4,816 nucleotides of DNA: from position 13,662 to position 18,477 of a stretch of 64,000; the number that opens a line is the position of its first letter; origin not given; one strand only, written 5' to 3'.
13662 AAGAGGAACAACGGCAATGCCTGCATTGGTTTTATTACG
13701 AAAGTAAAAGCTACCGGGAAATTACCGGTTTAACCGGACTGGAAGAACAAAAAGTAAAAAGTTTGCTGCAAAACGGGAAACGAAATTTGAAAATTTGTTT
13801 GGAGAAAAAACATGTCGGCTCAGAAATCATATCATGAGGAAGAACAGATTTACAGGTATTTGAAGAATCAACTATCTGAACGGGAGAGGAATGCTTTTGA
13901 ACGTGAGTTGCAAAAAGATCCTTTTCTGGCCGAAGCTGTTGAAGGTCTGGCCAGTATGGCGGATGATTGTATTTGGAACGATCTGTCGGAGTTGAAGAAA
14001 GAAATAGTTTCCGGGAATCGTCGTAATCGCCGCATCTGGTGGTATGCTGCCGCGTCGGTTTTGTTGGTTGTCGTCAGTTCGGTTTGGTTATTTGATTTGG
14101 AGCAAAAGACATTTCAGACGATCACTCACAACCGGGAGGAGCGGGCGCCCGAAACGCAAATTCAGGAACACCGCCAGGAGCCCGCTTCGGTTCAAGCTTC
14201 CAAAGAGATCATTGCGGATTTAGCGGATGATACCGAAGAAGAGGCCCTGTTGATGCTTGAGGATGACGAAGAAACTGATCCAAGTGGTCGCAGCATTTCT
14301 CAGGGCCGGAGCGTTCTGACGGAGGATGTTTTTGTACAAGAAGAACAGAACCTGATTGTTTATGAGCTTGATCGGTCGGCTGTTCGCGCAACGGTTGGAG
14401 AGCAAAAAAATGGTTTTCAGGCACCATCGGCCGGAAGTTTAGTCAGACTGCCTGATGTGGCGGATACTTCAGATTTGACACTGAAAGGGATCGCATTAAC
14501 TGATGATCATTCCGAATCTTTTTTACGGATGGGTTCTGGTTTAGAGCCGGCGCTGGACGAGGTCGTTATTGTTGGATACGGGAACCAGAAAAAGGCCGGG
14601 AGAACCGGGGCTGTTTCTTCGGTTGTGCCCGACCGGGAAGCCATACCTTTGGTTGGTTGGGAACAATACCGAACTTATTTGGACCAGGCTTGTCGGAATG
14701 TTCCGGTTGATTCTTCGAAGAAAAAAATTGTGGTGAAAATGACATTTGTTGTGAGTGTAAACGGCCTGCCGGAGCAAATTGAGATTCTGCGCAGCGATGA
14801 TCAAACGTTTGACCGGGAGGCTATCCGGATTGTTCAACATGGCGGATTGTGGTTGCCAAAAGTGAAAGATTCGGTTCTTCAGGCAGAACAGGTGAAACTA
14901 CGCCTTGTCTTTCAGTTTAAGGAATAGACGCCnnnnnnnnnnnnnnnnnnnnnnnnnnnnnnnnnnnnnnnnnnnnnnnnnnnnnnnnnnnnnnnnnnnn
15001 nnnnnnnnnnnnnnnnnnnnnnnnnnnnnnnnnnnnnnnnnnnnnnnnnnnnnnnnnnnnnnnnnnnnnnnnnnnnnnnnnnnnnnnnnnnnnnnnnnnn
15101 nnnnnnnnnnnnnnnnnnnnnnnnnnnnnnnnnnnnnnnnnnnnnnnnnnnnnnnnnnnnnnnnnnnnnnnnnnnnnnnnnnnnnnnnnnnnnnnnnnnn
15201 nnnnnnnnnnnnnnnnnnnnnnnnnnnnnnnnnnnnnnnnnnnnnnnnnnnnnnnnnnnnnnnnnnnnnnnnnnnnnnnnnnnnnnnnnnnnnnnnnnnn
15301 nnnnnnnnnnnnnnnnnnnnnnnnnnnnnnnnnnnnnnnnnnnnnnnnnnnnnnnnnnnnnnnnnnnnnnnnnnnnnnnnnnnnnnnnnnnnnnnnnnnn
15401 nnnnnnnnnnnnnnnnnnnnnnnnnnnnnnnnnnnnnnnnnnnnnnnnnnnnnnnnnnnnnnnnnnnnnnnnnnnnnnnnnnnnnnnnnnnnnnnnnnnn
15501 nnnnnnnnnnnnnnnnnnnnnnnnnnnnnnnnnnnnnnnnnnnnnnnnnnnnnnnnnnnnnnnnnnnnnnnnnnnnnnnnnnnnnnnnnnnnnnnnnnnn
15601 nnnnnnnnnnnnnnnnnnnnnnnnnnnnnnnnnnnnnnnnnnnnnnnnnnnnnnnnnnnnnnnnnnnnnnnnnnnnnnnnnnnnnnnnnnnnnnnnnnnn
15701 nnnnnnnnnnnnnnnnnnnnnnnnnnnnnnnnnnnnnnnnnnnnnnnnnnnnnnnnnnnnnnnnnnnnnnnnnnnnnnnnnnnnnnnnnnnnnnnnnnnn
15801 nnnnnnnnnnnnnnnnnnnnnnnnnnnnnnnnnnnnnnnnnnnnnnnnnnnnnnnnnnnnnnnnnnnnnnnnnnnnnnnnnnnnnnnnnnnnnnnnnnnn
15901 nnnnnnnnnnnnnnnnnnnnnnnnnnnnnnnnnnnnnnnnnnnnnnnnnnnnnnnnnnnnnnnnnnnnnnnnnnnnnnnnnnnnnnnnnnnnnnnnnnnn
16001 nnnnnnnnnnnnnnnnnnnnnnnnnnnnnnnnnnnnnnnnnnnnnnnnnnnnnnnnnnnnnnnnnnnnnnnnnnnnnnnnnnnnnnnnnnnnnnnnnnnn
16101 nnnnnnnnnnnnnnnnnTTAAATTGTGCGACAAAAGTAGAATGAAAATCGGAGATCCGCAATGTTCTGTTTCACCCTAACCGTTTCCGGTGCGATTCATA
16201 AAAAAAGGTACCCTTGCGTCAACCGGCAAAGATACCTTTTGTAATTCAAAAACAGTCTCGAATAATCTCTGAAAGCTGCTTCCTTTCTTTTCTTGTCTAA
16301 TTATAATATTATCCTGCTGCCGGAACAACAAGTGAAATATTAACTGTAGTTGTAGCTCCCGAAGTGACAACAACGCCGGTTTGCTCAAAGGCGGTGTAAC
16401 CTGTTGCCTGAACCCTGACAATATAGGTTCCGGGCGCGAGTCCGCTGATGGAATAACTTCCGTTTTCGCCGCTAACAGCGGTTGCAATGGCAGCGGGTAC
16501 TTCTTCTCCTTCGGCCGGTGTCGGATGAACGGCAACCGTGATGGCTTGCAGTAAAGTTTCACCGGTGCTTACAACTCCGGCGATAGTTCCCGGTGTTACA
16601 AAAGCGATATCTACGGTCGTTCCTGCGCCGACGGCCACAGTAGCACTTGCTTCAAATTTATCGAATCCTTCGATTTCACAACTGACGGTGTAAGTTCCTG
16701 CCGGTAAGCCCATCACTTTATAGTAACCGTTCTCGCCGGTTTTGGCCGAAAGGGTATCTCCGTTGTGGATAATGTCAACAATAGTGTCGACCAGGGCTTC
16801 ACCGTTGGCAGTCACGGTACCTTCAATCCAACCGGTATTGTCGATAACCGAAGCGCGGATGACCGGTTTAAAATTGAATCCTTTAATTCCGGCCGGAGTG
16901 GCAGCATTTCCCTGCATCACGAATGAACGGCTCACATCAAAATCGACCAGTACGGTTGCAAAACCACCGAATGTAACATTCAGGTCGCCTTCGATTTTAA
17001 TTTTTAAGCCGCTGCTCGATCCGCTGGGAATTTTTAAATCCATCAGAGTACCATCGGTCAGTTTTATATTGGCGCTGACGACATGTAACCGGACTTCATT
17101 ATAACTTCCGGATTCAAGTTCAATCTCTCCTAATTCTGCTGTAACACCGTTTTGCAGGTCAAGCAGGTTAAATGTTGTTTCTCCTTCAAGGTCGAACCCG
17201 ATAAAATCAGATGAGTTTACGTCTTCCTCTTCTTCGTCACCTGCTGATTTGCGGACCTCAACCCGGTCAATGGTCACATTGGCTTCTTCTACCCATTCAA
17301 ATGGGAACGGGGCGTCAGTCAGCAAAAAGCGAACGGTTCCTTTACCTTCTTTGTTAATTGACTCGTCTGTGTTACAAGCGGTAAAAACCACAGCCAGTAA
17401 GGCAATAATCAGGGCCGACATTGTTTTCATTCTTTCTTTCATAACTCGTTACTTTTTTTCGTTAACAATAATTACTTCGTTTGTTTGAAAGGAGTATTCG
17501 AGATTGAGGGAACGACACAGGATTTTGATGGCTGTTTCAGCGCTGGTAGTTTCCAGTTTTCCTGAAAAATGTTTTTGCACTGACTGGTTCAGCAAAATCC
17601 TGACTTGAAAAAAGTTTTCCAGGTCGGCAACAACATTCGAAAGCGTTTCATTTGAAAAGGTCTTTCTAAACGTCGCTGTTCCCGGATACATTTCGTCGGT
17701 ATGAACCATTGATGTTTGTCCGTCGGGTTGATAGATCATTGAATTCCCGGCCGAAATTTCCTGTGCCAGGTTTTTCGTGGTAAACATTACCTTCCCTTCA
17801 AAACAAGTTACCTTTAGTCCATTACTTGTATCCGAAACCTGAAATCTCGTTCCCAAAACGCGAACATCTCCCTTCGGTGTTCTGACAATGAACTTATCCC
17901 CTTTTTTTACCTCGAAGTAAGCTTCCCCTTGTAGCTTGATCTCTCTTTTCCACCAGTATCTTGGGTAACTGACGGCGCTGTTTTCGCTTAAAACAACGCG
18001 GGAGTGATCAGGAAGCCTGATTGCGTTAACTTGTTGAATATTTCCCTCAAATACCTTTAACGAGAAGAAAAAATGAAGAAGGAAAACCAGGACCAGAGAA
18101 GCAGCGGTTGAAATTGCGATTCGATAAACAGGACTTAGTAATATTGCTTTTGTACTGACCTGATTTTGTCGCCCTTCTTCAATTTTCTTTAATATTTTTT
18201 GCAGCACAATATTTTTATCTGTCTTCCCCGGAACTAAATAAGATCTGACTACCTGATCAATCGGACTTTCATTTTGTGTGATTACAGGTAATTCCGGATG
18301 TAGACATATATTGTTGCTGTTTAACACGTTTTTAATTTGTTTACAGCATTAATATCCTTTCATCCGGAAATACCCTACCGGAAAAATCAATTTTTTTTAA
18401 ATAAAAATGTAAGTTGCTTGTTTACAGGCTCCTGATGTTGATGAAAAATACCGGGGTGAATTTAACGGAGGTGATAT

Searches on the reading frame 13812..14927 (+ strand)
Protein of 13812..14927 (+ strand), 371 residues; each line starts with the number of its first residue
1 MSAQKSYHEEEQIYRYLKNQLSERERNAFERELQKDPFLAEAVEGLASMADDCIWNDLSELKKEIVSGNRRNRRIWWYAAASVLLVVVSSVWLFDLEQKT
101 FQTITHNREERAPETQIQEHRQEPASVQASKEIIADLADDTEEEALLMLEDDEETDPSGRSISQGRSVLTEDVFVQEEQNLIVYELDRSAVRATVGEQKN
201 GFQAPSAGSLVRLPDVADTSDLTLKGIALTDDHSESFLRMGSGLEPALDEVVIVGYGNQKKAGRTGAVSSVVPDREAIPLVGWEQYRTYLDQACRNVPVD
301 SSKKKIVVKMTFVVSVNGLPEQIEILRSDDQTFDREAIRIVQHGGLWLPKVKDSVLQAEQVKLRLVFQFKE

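Call 14: search_protein_families(library=ncbifam, proteins=[window:13812-14927:+], max_evalue=0.00001)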
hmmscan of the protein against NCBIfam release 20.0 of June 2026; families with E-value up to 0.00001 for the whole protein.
window:13812-14927:+ (371 aa): 1 family
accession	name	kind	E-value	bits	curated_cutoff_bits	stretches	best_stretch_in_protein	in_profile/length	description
NF052375.1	antisigma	equivalog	4.5e-07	30.1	100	0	15-48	4-37/217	anti-sigma factor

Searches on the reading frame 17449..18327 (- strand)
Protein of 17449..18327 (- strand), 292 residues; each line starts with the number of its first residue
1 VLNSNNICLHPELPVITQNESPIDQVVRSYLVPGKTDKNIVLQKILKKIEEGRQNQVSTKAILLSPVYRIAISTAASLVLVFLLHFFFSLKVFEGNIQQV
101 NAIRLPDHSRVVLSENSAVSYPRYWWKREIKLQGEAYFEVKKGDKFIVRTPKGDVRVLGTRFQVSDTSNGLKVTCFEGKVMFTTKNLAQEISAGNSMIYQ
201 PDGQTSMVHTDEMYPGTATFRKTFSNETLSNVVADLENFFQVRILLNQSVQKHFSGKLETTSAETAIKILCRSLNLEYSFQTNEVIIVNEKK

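Call 14: search_protein_families(library=ncbifam, proteins=[window:17449-18327:-], max_evalue=0.00001)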
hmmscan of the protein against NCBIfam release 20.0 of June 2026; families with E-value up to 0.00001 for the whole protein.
window:17449-18327:- (292 aa): 1 family
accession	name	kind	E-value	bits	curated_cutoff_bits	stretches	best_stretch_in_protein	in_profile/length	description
NF007296.1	PRK09774.1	equivalog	1.3e-08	34.4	385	1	99-282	113-304/313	ferric citrate uptake sigma factor regulator FecR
